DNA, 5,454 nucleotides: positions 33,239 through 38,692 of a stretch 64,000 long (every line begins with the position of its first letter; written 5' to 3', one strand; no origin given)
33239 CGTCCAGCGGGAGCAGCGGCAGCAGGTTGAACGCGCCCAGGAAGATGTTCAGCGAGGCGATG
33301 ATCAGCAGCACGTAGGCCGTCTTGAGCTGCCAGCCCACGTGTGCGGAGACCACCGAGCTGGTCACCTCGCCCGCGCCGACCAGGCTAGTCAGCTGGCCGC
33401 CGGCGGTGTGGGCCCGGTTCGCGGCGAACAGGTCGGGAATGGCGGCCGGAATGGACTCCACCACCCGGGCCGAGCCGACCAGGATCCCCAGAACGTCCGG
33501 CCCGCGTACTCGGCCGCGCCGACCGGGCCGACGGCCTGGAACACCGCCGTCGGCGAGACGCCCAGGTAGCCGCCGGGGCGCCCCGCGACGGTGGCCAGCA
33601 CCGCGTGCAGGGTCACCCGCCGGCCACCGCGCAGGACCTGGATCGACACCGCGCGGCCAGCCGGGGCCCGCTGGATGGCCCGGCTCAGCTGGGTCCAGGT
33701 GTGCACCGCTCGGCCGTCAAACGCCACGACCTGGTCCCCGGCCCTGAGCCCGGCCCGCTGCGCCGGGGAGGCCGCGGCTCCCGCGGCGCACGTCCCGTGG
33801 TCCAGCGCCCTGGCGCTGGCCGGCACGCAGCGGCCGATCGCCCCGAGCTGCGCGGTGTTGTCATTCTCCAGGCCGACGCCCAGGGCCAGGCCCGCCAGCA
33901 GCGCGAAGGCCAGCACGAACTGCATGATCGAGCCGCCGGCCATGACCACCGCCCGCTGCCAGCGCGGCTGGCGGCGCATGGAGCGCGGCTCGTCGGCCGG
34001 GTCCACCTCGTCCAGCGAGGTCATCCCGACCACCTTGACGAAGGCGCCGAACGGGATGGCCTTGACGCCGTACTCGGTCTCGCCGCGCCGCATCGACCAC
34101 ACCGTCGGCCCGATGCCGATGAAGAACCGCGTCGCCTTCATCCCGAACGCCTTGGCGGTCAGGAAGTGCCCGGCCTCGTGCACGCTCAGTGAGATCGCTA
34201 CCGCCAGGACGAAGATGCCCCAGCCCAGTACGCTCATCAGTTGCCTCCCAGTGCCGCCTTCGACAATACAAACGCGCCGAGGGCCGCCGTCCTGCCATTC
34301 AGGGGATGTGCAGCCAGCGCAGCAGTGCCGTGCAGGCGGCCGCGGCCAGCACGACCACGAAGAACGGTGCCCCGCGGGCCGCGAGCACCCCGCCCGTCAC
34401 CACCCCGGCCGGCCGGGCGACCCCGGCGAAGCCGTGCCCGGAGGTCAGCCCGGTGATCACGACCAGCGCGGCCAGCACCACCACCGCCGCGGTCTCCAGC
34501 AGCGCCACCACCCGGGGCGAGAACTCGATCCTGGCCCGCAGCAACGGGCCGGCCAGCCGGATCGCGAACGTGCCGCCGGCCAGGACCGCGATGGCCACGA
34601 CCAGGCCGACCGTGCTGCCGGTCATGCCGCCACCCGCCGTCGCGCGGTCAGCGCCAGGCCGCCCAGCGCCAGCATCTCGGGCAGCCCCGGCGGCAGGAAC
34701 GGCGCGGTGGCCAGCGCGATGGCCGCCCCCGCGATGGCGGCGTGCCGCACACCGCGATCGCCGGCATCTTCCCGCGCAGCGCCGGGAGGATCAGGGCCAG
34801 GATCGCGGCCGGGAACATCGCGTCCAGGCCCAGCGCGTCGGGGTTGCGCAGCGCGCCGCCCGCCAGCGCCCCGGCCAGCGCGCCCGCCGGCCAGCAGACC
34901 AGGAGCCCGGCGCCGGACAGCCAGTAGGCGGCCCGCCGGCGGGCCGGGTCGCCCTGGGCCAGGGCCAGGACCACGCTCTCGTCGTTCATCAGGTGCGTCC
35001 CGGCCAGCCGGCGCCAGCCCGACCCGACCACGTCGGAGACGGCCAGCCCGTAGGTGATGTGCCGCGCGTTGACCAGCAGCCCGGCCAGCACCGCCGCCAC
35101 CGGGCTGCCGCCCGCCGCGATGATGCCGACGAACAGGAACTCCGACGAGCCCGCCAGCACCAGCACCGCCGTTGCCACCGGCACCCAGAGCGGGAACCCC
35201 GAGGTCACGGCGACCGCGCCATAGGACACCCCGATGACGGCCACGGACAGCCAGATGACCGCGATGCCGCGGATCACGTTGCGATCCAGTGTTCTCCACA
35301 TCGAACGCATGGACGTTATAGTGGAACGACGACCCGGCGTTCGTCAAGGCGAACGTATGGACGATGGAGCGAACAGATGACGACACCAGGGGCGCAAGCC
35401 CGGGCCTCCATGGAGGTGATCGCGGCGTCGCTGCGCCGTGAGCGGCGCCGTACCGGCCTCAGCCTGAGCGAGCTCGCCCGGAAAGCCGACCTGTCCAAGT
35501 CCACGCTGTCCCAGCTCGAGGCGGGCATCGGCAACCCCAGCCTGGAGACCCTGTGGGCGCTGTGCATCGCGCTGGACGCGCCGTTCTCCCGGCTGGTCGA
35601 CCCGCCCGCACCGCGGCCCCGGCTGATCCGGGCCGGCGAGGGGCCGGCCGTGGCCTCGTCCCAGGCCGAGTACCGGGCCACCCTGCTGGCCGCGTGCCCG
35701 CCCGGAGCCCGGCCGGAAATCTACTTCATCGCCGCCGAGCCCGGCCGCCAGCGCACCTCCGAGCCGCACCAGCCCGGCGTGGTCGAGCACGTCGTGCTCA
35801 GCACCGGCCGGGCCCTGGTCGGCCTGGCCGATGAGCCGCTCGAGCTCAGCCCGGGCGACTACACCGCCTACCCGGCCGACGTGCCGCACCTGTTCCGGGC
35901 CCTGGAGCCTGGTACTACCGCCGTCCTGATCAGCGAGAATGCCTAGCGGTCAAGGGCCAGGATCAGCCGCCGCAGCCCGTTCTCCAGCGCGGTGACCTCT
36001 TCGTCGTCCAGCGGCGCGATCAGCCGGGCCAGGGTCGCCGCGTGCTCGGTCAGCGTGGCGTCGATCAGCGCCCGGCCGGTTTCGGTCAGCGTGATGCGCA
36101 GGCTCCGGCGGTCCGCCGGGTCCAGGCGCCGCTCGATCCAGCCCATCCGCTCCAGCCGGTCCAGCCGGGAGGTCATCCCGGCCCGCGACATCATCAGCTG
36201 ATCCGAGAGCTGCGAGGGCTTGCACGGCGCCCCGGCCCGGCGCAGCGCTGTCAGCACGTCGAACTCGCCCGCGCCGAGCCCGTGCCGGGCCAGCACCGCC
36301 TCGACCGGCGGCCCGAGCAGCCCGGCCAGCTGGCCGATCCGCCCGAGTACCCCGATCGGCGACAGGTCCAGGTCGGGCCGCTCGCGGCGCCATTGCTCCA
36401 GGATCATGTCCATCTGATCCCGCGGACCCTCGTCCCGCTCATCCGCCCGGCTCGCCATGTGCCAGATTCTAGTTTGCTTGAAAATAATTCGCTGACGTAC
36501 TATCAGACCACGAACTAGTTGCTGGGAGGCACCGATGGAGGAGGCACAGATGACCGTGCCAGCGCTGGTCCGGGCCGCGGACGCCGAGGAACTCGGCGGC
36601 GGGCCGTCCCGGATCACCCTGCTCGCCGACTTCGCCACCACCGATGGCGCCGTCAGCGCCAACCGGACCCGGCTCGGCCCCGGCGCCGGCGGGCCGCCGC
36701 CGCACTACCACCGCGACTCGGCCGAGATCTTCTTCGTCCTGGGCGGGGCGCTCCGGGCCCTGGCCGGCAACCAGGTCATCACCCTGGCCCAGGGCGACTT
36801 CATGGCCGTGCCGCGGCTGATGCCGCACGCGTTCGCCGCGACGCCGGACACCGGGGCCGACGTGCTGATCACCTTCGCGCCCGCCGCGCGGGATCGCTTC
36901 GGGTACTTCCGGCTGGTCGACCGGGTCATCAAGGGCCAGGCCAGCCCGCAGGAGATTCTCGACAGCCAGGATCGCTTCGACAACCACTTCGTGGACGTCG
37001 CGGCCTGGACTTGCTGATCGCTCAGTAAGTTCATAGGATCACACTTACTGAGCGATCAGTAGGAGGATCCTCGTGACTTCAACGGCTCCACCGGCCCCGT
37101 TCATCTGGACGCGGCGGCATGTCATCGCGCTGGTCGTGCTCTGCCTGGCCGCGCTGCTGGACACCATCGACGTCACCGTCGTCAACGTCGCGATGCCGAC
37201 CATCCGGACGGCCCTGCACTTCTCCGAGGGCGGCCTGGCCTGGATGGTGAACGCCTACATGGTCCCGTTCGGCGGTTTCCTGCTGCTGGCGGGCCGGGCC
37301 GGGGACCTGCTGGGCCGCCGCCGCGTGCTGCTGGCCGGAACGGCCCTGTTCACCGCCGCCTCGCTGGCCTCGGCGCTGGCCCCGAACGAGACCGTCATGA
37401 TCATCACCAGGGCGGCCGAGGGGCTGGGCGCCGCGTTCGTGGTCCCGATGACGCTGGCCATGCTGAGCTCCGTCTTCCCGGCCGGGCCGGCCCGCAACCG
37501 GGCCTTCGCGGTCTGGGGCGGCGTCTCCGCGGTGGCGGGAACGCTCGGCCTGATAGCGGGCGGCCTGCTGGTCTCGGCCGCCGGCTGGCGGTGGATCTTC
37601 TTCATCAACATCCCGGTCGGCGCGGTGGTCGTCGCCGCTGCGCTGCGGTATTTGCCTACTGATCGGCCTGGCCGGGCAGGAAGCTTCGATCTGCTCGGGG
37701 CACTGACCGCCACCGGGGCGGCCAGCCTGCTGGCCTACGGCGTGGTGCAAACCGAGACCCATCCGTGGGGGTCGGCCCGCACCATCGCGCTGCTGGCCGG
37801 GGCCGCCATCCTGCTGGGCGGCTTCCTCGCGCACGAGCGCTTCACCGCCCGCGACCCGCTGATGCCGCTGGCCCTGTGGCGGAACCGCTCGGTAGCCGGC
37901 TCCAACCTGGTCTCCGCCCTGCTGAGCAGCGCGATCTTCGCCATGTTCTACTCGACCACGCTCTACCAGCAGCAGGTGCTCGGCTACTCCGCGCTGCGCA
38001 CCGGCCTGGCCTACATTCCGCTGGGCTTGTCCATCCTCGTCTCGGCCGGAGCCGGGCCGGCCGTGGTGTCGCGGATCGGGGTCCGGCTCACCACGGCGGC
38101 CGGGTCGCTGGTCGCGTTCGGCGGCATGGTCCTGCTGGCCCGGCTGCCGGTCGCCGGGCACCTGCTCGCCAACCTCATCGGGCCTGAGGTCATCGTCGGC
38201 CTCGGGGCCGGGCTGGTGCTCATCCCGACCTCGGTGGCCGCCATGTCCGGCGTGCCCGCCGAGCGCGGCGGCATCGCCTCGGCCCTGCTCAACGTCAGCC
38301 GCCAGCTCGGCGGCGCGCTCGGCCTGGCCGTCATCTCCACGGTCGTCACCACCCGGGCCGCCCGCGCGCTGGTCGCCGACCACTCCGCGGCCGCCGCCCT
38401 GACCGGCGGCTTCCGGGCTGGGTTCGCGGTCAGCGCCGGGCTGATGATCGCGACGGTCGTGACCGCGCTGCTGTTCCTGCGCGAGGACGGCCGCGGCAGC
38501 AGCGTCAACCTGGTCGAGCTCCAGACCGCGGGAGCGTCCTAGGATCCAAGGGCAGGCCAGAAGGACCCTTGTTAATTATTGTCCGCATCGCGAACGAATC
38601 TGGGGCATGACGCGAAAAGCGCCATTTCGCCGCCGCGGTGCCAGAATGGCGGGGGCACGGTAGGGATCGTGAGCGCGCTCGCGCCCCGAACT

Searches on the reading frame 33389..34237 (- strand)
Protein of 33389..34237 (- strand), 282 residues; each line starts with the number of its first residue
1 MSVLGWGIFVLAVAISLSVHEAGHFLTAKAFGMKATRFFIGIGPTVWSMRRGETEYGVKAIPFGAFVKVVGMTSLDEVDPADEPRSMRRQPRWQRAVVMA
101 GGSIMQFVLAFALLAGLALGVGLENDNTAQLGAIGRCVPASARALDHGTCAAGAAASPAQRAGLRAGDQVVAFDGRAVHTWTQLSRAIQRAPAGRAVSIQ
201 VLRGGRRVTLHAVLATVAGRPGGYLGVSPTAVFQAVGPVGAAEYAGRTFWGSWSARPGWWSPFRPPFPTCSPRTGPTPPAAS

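Call 54: search_protein_families(library=pfam, proteins=[window:33389-34237:-], max_evalue=0.001)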
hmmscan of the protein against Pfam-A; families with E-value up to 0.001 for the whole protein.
window:33389-34237:- (282 aa): 4 families
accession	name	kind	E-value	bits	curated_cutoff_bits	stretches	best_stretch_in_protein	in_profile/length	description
PF02163.28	Peptidase_M50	-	3.1e-30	105.6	27.2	1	9-178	2-106/221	Peptidase family M50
PF13180.12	PDZ_2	-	1.7e-12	47.9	27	1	155-211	21-77/80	PDZ domain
PF17820.7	PDZ_6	-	5.2e-12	45.8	27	1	153-203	5-54/54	PDZ domain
PF00595.29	PDZ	-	0.00036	21.3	23.2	1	157-201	36-80/81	PDZ domain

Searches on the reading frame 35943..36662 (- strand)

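Call 54: search_protein_families(library=pfam, proteins=[window:35943-36662:-], max_evalue=0.001)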
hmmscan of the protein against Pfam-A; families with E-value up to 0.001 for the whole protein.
window:35943-36662:- (239 aa): 7 families
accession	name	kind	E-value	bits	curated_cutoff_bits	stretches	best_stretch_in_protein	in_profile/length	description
PF01047.28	MarR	-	1.3e-12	47.9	24.6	1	132-187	4-58/59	MarR family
PF12802.13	MarR_2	-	1.5e-12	47.9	27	1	127-187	1-61/61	MarR family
PF13463.12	HTH_27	-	5.3e-06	27.1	22.2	1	136-196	8-68/68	Winged helix DNA-binding domain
PF25213.1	HVO_A0261_N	-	9.1e-06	25.9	35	1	135-202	15-73/86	HVO_A0261 N-terminal domain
PF22381.2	Staph_reg_Sar_Rot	-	6.4e-05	23.4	27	1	123-202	6-84/85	Transcriptional regulator SarA/Rot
PF09339.16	HTH_IclR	-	8.7e-05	22.7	22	1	134-178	6-50/52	IclR helix-turn-helix domain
PF13601.12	HTH_34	-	0.00021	21.8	27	1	136-202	5-71/80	Winged helix DNA-binding domain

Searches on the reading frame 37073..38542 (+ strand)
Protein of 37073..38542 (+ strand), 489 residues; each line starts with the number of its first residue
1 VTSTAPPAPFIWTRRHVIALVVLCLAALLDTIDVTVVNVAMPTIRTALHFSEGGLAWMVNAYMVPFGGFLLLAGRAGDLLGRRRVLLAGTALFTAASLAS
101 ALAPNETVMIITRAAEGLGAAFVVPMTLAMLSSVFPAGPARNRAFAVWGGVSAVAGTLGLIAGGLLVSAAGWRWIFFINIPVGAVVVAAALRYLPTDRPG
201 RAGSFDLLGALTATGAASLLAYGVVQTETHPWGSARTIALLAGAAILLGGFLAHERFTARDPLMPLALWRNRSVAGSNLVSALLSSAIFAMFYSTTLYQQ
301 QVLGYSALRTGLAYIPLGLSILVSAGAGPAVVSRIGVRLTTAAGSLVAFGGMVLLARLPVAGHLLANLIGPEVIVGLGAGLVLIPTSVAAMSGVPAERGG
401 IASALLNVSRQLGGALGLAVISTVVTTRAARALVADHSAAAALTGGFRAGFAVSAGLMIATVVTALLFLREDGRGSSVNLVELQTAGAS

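Call 54: search_protein_families(library=pfam, proteins=[window:37073-38542:+], max_evalue=0.001)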
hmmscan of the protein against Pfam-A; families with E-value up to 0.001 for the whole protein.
window:37073-38542:+ (489 aa): 1 family
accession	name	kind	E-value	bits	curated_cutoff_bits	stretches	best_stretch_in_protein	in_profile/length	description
PF07690.21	MFS_1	-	8.6e-51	173.3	33.4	1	23-417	1-346/347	Major Facilitator Superfamily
